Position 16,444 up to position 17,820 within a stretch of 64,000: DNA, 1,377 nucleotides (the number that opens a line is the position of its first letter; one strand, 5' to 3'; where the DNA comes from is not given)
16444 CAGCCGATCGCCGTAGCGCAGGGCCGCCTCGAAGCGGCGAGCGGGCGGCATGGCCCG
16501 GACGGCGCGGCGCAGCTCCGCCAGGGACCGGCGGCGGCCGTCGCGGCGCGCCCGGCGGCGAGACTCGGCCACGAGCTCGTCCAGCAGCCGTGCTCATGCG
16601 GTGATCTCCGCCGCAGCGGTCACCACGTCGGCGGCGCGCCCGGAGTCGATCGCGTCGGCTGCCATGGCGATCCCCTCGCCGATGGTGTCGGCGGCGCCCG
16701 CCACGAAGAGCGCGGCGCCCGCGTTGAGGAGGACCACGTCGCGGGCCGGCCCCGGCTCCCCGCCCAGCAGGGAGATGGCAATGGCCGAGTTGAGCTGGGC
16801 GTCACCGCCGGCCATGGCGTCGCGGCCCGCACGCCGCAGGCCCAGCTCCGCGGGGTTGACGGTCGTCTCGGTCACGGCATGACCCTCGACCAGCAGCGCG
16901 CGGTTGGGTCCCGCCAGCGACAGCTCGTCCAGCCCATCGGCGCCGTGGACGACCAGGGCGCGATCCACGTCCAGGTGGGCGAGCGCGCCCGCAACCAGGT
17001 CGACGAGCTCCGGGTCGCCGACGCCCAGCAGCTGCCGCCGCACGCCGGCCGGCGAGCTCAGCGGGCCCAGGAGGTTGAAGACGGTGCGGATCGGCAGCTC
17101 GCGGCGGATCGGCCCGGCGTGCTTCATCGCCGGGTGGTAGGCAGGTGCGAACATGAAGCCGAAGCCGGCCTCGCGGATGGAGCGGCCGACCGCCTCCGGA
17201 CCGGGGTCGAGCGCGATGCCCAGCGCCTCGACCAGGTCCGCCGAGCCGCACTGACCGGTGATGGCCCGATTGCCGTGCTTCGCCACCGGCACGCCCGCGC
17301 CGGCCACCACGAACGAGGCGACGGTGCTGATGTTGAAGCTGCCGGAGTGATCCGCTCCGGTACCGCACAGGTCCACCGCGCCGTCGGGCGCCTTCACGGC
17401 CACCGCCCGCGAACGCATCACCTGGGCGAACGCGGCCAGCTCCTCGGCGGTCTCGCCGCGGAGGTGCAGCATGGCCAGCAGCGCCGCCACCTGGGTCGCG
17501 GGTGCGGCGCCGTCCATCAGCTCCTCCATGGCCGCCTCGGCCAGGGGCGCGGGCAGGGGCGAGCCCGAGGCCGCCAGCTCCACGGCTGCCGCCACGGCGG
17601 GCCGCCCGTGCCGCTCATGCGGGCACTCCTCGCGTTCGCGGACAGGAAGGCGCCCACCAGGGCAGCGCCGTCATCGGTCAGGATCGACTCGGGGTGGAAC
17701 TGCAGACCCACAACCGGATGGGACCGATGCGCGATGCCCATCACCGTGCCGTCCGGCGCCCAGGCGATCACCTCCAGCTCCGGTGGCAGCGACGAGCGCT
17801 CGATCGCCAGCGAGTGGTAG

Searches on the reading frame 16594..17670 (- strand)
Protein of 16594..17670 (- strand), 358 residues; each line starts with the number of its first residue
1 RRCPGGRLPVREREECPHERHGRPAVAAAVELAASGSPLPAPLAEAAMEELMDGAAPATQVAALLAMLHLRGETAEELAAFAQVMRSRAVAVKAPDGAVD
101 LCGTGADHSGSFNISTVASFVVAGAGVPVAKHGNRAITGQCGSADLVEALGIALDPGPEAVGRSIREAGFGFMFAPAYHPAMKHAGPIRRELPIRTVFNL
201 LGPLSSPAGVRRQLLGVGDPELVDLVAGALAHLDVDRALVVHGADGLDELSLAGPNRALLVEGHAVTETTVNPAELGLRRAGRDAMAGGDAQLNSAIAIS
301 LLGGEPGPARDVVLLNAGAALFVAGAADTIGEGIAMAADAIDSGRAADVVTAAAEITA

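Call 68: search_protein_families(library=pfam, max_evalue=0.00001, proteins=[window:16594-17670:-])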
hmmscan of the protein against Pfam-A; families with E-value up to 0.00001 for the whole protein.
window:16594-17670:- (358 aa): 2 families
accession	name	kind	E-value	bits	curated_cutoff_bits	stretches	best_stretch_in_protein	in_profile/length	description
PF00591.27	Glycos_transf_3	-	9.4e-82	274.9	27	1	98-346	4-252/253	Glycosyl transferase family, a/b domain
PF02885.22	Glycos_trans_3N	-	4.8e-14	52.3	26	1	35-89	9-63/63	Glycosyl transferase family, helical bundle domain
